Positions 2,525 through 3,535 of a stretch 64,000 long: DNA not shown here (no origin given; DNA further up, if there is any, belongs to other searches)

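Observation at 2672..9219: Two paralogous secreted proteins sharing an SLH-like, Cys-containing C-terminal module but different unknown N-terminal domains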

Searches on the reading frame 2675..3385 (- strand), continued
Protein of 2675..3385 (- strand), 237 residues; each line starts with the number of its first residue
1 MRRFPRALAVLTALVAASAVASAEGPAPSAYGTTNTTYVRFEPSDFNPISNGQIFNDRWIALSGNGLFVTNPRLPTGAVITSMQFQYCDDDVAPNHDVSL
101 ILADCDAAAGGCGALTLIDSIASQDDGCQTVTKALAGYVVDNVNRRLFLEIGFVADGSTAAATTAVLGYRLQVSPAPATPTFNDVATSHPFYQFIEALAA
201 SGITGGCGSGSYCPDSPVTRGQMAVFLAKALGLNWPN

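Call 16: predict_structure(alignment_id=A1)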
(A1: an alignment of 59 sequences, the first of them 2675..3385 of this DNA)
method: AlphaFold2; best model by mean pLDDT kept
length: 237 residues; sequences in the alignment: 59
mean_pLDDT: 79.2   pTM: 0.73
mean pLDDT of the five models: 79.2, 78.1, 77.9, 77.3, 75.8
residues with pLDDT >= 90: 95; 70-90: 82; 50-70: 26; < 50: 34
segments of 3 or more residues with pLDDT < 50: 1-4, 6-33
pLDDT, mean of each block of 10 residues (from residue 1): 44 44 39 72 95 83 93 93 95 82 93 92 93 95 95 81 96 81 83 80 61 64 76 65
secondary structure, 60 per line:
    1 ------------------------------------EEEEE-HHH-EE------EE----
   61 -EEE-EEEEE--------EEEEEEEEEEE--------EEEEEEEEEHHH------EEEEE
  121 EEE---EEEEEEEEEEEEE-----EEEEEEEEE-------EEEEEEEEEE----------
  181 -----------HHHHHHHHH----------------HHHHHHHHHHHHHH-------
elements in order: E37-41 E62-64 E66-70 E79-89 E98-106 E116-123 E127-139 E145-153 E161-170 H192-200 H217-230

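Call 18: fold_search(model_id=the predicted structure, library=pdb)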
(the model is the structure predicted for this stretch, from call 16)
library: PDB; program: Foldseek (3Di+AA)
matches with E <= 10: 1802; with E <= 0.001: 87
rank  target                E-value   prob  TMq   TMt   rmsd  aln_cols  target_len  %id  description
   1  7auw_A                1.7e-05  1.00  0.27  0.14   9.0       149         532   15  Inhibitory complex of human meprin beta with mouse fetuin-B. (released 2021-04-14)
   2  4gwm_B                1.8e-05  1.00  0.31  0.16   8.2       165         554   13  Crystal structure of human promeprin beta (released 2012-09-19)
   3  3nru_D                2.3e-05  1.00  0.31  0.42   8.7       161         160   11  Ligand binding domain of EPHA7 (released 2010-12-08)
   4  3zm8_A                3.7e-05  1.00  0.32  0.19   8.9       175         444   11  Crystal structure of Podospora anserina GH26-CBM35 beta-(1,4)- mannanase (released 2013-04-17)
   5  4gwm_A                4.8e-05  1.00  0.32  0.16  14.5       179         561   16  Crystal structure of human promeprin beta (released 2012-09-19)
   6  4gwn_A                5.1e-05  1.00  0.29  0.15  11.2       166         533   13  Crystal structure of human mature meprin beta (released 2012-09-19)
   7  7uac_H                8.5e-05  1.00  0.28  0.15  10.0       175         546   12  Human pro-meprin alpha (zymogen state) (released 2022-11-02)
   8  7uaf_C                9.5e-05  1.00  0.29  0.15  15.7       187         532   16  Human meprin alpha inhibitory complex with compound 10d (N~3~,N~3~-bis[(2H-1,3-benzodioxol-5-yl)methyl]-N-hydroxy-beta (released 2022-11-02)
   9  7uab_E                1.0e-04  1.00  0.28  0.15  13.8       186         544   14  Human pro-meprin alpha (zymogen state) (released 2022-11-02)
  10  7uab_A                1.2e-04  1.00  0.30  0.17   9.0       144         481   13  Human pro-meprin alpha (zymogen state) (released 2022-11-02)
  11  7uae_A                1.2e-04  1.00  0.27  0.15  14.3       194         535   15  Human meprin alpha (active state) (released 2022-11-02)
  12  3fl7                  1.4e-04  1.00  0.35  0.20   6.6       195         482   13  Crystal structure of the human ephrin A2 ectodomain (released 2009-01-27)
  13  7eel_H                1.5e-04  1.00  0.30  0.45  13.4       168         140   15  Cyanophage Pam1 capsid asymmetric unit (released 2021-10-20)
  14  7cz6                  1.6e-04  1.00  0.28  0.47   9.0       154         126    9  Protrusion structure of Omono River virus (released 2021-03-03)
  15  7uaf_D                1.6e-04  1.00  0.27  0.14  13.2       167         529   16  Human meprin alpha inhibitory complex with compound 10d (N~3~,N~3~-bis[(2H-1,3-benzodioxol-5-yl)methyl]-N-hydroxy-beta (released 2022-11-02)
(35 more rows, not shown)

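Call 22: find_related_loci(query=A1, collection=genome_contigs, flank=10000)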
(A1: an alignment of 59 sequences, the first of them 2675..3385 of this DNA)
Query A1 (237 aa) in genome_contigs; peptide patterns used: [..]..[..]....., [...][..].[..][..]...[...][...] (x = any residue, [..] = any of these).
591 stretches matched a pattern (row limit reached: there are more); 565 encode a relative of the query (tblastn E <= 1e-3); the best 80 are kept; 79 distinct loci.
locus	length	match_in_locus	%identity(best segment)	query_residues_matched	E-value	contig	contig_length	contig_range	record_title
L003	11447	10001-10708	56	1-236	2e-64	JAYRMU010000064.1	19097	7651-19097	MAG: Thermoanaerobaculia bacterium isolate XM2_XAASGE4bin.10 k141_1032596, whole genome shotgun sequence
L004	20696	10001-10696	48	6-237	1e-60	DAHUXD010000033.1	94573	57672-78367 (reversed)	MAG TPA_asm: Acidobacteria bacterium isolate clean263 k141_497254, whole genome shotgun sequence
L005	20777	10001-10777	42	1-236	4e-54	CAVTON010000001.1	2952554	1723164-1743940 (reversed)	MAG: uncultured Acidobacteriota bacterium isolate MFD00822.bin.1.116 genome assembly, contig: contig_51131, whole genome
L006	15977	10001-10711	44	2-235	1e-52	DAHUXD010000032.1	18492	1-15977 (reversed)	MAG TPA_asm: Acidobacteria bacterium isolate clean263 k141_716586, whole genome shotgun sequence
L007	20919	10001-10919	47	27-236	8e-50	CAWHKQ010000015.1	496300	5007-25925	MAG: uncultured Acidobacteriota bacterium isolate MFD02840.bin.2.120 genome assembly, contig: contig_8933, whole genome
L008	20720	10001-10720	42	2-237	1e-48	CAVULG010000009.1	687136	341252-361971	MAG: uncultured Acidobacteriota bacterium isolate MFD01916.bin.2.24 genome assembly, contig: contig_8388, whole genome s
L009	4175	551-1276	42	3-237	7e-47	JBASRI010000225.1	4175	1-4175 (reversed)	MAG: Thermoanaerobaculia bacterium isolate MFD13520_ilm_asm_bin14 k127_104929, whole genome shotgun sequence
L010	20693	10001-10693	41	8-236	7e-46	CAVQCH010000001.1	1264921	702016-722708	MAG: uncultured Acidobacteriota bacterium isolate MFD02134.bin.2.168 genome assembly, contig: contig_11883, whole genome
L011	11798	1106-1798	39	8-237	2e-45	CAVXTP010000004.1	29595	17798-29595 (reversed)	MAG: uncultured Acidobacteriota bacterium isolate MFD05942.bin.1.319 genome assembly, contig: contig_128510, whole genom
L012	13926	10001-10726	41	7-236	2e-45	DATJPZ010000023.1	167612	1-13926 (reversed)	MAG TPA_asm: Thermoanaerobaculia bacterium isolate SMAG_U14926 k141_2678610, whole genome shotgun sequence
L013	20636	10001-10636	42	31-235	5e-45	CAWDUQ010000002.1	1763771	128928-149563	MAG: uncultured Acidobacteriota bacterium isolate MFD05442.bin.1.363 genome assembly, contig: contig_11714, whole genome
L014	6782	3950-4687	40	1-237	2e-45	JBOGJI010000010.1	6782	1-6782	MAG: Thermoanaerobaculia bacterium isolate M3-S_maxbin2.bin.168_sub k127_1383155, whole genome shotgun sequence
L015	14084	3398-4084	38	8-235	7e-45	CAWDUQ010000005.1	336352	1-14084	MAG: uncultured Acidobacteriota bacterium isolate MFD05442.bin.1.363 genome assembly, contig: contig_20888, whole genome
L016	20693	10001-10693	38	8-237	2e-44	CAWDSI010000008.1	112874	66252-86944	MAG: uncultured Acidobacteriota bacterium isolate MFD00392.bin.2.245 genome assembly, contig: contig_20147, whole genome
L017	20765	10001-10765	40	1-237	6e-44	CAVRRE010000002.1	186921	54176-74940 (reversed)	MAG: uncultured Acidobacteriota bacterium isolate MFD04850.bin.2.306 genome assembly, contig: contig_104496, whole genom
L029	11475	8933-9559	40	30-237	1e-40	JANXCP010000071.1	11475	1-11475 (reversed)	MAG: Thermoanaerobaculum sp. isolate SKYB76 NODE_71_length_11475_cov_3.161783, whole genome shotgun sequence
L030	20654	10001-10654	41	28-236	2e-40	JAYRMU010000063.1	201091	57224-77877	MAG: Thermoanaerobaculia bacterium isolate XM2_XAASGE4bin.10 k141_1012254, whole genome shotgun sequence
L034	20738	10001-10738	37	8-237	1e-39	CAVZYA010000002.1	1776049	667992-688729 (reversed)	MAG: uncultured Acidobacteriota bacterium isolate MFD01872.bin.1.224 genome assembly, contig: contig_73151, whole genome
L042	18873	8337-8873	43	57-237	8e-44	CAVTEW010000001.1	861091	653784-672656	MAG: uncultured Acidobacteriota bacterium isolate MFD00822.bin.1.85 genome assembly, contig: contig_116248, whole genome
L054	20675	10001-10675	39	18-237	4e-37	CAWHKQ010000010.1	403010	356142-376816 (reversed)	MAG: uncultured Acidobacteriota bacterium isolate MFD02840.bin.2.120 genome assembly, contig: contig_54582, whole genome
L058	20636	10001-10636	39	37-235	2e-36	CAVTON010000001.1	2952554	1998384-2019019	MAG: uncultured Acidobacteriota bacterium isolate MFD00822.bin.1.116 genome assembly, contig: contig_51131, whole genome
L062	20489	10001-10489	45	74-237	4e-36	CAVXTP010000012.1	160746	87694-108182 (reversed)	MAG: uncultured Acidobacteriota bacterium isolate MFD05942.bin.1.319 genome assembly, contig: contig_33778, whole genome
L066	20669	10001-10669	38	17-236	6e-36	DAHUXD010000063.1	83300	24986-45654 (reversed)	MAG TPA_asm: Acidobacteria bacterium isolate clean263 k141_218448, whole genome shotgun sequence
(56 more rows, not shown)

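Call 34: search_protein_families(library=pfam, proteins=[L042:1099-6879:-], max_evalue=0.01)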
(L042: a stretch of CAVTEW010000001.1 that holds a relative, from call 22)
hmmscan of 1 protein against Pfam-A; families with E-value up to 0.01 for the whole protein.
L042:1099-6879:- (1927 aa): 12 families
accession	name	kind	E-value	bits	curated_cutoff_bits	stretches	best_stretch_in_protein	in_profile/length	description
PF00535.33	Glycos_transf_2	-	1.3e-26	94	23.3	1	991-1162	1-167/168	Glycosyl transferase family 2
PF04230.19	PS_pyruv_trans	-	5.6e-25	89.2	25.3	1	41-336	1-280/280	Polysaccharide pyruvyl transferase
PF13692.12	Glyco_trans_1_4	-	2.7e-18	67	27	2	1456-1567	21-137/142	Glycosyl transferases group 1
PF13641.12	Glyco_tranf_2_3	-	8.1e-13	49.3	27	1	988-1208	1-219/230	Glycosyltransferase like family 2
PF08241.18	Methyltransf_11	-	1.5e-10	42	21.2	1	1768-1819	44-95/95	Methyltransferase domain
PF00534.26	Glycos_transf_1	-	1.4e-08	34.9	26.4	1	818-924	12-123/172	Glycosyl transferases group 1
PF13649.12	Methyltransf_25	-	3.2e-07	31.4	27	1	1769-1815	49-97/97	Methyltransferase domain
PF13439.12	Glyco_transf_4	-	3.3e-06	27.7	28.5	0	550-599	104-157/170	Glycosyltransferase Family 4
PF13489.12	Methyltransf_23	-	1.1e-05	25.7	27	1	1769-1839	66-138/164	Methyltransferase domain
PF13847.12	Methyltransf_31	-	2.1e-05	24.7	27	1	1773-1822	61-112/145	Methyltransferase domain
PF08242.18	Methyltransf_12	-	0.00014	23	30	1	1776-1816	54-97/98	Methyltransferase domain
PF13712.12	Glyco_tranf_2_5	-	0.0097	16.1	27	0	1057-1106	41-91/210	Glycosyltransferase like family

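Call 36: search_protein_families(library=ncbifam, proteins=[L042:5680-6879:-], max_evalue=0.01)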
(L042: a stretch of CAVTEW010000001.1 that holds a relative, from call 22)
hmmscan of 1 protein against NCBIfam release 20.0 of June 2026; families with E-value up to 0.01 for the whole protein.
L042:5680-6879:- (400 aa): 3 families
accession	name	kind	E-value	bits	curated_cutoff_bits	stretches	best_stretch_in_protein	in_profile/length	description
TIGR03609.1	S_layer_CsaB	equivalog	2.6e-49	168.2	213.1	1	31-348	2-292/301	polysaccharide pyruvyl transferase CsaB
NF007452.0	PRK10017.1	equivalog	1.8e-07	30.4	399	1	307-356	327-376/426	colanic acid biosynthesis pyruvyl transferase WcaK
TIGR04006.1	wcaK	equivalog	3.6e-07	29.3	727.1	1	308-354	328-374/426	colanic acid biosynthesis pyruvyl transferase WcaK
